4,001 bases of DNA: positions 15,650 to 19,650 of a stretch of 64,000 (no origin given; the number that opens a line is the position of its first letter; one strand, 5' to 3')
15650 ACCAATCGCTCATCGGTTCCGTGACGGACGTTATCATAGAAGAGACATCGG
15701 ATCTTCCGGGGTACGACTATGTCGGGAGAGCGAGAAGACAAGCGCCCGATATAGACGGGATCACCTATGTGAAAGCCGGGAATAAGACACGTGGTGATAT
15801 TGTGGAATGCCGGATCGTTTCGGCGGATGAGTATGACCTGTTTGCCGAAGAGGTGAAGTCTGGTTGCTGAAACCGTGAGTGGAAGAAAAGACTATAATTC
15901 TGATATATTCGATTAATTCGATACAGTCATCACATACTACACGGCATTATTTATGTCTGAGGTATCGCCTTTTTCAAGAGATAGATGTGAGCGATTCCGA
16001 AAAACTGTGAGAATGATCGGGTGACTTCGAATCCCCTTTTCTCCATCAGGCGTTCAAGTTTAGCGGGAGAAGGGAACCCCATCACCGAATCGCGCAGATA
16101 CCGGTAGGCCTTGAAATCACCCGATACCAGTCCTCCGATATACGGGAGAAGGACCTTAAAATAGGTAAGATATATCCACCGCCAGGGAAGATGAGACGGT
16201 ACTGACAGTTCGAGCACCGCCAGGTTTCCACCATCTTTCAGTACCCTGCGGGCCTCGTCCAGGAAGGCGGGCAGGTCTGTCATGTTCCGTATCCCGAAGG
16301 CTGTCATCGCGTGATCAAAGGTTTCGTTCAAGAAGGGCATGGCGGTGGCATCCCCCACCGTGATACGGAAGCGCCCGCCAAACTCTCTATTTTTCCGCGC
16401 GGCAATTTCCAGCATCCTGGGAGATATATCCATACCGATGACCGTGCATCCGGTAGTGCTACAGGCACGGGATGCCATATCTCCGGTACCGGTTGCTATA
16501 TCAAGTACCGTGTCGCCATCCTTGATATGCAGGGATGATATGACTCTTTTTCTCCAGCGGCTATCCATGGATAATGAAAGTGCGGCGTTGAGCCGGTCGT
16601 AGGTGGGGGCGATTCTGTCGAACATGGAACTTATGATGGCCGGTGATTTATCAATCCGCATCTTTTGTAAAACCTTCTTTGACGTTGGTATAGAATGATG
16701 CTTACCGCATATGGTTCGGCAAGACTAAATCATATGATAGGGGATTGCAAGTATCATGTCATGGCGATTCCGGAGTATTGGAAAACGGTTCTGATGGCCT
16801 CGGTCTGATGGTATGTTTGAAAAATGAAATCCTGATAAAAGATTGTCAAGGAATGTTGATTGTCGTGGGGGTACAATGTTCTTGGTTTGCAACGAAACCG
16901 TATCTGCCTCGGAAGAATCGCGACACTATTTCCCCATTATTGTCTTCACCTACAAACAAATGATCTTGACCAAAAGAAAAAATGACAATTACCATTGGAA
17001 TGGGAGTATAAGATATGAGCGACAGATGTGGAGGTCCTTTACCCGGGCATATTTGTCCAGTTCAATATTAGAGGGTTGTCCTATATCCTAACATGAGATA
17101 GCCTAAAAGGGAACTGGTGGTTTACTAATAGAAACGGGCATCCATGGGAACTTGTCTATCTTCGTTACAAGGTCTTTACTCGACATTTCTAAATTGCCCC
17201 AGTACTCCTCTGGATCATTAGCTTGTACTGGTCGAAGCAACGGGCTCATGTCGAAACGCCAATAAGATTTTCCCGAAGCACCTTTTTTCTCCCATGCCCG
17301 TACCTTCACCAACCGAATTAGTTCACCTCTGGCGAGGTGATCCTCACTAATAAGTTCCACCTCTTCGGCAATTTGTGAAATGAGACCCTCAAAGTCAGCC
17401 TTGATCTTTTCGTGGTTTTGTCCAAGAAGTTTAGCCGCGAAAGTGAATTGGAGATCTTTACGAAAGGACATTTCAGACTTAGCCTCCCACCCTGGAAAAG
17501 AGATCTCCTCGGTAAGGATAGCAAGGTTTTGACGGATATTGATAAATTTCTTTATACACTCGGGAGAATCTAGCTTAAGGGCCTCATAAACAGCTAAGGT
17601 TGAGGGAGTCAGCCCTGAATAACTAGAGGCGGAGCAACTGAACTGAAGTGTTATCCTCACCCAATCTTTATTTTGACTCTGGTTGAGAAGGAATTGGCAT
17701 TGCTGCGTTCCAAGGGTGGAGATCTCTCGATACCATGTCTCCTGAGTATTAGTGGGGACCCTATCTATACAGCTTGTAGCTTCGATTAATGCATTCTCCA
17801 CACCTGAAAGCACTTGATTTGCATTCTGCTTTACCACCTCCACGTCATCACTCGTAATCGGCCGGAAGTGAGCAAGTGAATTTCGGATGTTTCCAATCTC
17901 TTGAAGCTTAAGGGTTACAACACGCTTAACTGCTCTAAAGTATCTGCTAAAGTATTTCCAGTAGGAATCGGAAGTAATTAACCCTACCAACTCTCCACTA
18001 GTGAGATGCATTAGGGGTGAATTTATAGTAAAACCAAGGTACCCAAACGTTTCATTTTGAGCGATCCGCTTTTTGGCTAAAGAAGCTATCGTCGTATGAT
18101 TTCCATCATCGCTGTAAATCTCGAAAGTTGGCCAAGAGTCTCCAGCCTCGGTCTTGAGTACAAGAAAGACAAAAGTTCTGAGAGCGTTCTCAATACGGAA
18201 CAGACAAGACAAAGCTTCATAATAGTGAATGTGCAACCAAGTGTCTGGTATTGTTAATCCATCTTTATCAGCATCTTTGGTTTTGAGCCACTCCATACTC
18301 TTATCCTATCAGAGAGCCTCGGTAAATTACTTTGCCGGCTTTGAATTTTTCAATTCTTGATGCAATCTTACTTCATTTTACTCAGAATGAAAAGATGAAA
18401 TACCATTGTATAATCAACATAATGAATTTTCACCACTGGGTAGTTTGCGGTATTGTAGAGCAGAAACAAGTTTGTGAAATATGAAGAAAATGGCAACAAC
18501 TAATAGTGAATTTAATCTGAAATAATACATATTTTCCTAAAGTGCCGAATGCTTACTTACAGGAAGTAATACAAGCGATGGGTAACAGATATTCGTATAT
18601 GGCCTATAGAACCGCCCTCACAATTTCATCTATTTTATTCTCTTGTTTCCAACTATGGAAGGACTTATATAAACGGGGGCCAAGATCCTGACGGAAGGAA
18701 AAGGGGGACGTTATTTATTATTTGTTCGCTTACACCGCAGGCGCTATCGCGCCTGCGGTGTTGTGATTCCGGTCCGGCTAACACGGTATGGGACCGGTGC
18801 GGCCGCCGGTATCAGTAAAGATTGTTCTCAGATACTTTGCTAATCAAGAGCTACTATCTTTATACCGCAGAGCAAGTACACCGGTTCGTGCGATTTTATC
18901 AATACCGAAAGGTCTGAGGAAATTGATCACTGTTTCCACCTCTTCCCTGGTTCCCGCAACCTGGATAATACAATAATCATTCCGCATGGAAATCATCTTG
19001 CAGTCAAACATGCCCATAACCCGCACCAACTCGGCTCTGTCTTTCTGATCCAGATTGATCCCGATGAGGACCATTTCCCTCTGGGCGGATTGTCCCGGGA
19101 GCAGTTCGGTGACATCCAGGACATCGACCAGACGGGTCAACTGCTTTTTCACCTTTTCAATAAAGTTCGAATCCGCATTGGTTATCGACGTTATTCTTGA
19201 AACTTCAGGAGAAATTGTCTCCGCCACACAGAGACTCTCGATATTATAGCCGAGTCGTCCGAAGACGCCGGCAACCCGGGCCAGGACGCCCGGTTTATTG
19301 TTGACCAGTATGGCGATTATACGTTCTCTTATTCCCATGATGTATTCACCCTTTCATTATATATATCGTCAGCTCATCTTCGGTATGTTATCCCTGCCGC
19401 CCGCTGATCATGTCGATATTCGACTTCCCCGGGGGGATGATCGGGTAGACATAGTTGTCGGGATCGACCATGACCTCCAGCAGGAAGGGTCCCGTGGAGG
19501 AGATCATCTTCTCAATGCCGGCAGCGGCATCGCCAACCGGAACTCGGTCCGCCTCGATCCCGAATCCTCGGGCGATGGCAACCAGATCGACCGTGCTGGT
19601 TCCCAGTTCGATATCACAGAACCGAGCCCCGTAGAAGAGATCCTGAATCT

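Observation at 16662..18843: AT-rich insert between ubiE and ilvN carrying an orphan HEPN (Rx4H) protein with an unknown C-terminal domain: candidate single-gene defence/abortive-infection module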

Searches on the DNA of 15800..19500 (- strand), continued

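Call 113: search_with_rna_model(model_id=R2, sources=[L033, L035, L047, L017, L151, L152, L036, L005, L007, L010, L012, L013, L014, L016, L018, L019, L020, L021, L022, L023, L024, L025, L026, L027, L028, L029, L030, L031, L032, L034, L037, L038, L039, L040, L041, L042, L043, L044, L045, L046, L048, L049, L050, L051, L052, L053, L054, L055, L056, L057, L058, L059, L060, L061, L062, L063, L064, L153, window], max_evalue=1)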
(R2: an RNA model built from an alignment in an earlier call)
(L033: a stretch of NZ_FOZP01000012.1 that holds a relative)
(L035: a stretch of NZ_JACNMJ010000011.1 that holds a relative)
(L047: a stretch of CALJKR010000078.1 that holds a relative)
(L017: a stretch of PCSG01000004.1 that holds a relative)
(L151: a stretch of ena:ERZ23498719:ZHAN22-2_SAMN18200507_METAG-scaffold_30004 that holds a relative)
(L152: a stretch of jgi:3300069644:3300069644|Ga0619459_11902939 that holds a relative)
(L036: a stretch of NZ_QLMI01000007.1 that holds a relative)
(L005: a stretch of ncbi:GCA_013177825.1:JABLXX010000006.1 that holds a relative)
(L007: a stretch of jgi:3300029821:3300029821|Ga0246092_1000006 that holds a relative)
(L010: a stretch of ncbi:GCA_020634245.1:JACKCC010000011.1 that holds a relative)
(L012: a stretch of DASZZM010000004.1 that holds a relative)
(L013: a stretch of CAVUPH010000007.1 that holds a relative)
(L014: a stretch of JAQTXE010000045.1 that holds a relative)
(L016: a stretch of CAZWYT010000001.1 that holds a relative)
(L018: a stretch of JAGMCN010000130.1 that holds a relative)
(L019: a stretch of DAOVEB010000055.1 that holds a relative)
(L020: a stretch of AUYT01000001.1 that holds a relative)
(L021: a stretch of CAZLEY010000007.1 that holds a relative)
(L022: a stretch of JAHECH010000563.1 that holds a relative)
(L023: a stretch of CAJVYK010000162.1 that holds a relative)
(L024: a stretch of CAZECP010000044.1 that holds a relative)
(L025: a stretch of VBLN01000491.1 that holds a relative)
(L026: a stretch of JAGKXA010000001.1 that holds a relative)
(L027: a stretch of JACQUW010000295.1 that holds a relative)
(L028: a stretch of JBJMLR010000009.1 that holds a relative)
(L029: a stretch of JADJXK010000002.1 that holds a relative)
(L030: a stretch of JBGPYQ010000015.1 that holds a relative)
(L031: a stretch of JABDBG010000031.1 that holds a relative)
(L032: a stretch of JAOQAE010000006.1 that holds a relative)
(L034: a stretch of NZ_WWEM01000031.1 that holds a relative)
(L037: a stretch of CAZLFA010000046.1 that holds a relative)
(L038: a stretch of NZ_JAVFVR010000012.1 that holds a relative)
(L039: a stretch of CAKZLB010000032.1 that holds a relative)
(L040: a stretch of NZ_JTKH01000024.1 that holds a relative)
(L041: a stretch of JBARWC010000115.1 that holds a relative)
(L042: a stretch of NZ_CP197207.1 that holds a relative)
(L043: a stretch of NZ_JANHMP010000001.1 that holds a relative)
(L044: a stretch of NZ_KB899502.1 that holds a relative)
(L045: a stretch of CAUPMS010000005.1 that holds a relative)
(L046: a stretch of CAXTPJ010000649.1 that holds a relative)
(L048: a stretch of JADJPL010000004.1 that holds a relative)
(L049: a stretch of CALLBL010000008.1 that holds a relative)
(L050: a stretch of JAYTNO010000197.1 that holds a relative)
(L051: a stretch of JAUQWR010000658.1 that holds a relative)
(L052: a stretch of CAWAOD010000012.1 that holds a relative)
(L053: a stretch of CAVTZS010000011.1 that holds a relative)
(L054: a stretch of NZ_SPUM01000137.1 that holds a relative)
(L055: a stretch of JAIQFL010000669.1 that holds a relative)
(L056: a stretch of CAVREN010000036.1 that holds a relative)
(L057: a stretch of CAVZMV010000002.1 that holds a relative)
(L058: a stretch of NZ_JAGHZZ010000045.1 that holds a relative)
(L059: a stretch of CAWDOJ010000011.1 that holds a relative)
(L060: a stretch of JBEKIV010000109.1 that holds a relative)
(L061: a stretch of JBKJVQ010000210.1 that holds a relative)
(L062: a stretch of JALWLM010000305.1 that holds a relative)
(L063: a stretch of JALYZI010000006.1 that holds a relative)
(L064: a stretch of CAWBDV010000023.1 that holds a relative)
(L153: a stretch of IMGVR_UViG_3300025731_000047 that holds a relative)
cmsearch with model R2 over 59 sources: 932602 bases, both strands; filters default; matches with E-value up to 1: 50.
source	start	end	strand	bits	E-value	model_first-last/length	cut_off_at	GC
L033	9728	9866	+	83.2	3.2e-13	1-141/141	no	0.43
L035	1542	1684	+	81.4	7.2e-13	1-141/141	no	0.35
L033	14336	14477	+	81.2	7.9e-13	1-141/141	no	0.37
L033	12452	12592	+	81.2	8.1e-13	1-141/141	no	0.35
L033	18047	18189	+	80.7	9.9e-13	1-141/141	no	0.36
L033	7271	7411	+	77.4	4.7e-12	1-141/141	no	0.33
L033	17215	17356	+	76.9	5.8e-12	1-141/141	no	0.38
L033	5693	5833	+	76.9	5.9e-12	1-141/141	no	0.44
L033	11066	11206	+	76.5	6.9e-12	1-141/141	no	0.34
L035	13834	13977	+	76.1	8.3e-12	1-141/141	no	0.38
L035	7009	7149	+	75.8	9.5e-12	1-141/141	no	0.4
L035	5884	6027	+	75.1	1.3e-11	1-141/141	no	0.38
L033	18739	18881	+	74.7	1.6e-11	1-141/141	no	0.43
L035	8287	8431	+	74.7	1.6e-11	1-141/141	no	0.37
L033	14969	15110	+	74.3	1.9e-11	1-141/141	no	0.24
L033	4925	5066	+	74.3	2e-11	1-141/141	no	0.32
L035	14734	14875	+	73.8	2.5e-11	1-141/141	no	0.38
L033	20212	20354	+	73.6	2.6e-11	1-141/141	no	0.43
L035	9107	9251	+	72.3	4.8e-11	1-141/141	no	0.34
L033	3076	3217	+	71.6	6.7e-11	1-141/141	no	0.32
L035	15594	15738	+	71.4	7.5e-11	1-141/141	no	0.38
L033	13348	13491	+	69.1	2.1e-10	1-141/141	no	0.36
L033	15787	15926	+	69.1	2.1e-10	1-141/141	no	0.32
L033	4028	4171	+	68.1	3.4e-10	1-141/141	no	0.35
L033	20715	20854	+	66.7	6.6e-10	1-141/141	no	0.31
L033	1319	1458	+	66.5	7.2e-10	1-141/141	no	0.33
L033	8948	9088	+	65.4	1.2e-09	1-141/141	no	0.25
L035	4548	4690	+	63.9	2.4e-09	1-141/141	no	0.41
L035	12992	13134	+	60.8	9.9e-09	1-141/141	no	0.38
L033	8168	8308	+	59.9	1.5e-08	1-141/141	no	0.34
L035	2936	3080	+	56.6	7e-08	1-141/141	no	0.39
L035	2055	2195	+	56.2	8.3e-08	1-141/141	no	0.3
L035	10493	10635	+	54.6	1.7e-07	1-141/141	no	0.41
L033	1850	1990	+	54.4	1.9e-07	1-141/141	no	0.23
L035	9721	9863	+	52.6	4.4e-07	1-141/141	no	0.4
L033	19273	19413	+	52.1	5.6e-07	1-141/141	no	0.26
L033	11557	11697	+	51.1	8.6e-07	1-141/141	no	0.25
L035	3712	3854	+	50.1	1.4e-06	1-141/141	no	0.33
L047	6916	7060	+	49.2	2.1e-06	1-141/141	no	0.45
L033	16409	16552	+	48.7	2.7e-06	1-141/141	no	0.38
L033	663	802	+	48.2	3.3e-06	1-141/141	no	0.22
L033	6548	6752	+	40.6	0.00011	1-141/141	no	0.36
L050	918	1061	+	36.7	0.00068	1-141/141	no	0.44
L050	2032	2176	+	36.2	0.00083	1-141/141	no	0.46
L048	3297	3438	+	34.1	0.0022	1-141/141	no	0.47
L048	5058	5134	+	33.9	0.0025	1-141/141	no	0.51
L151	3150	3226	+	25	0.15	1-141/141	no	0.66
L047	8270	8411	+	24.9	0.16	1-141/141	no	0.4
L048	9841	9982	+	23.5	0.3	1-141/141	no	0.5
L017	4512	4581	+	21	0.94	1-141/141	no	0.44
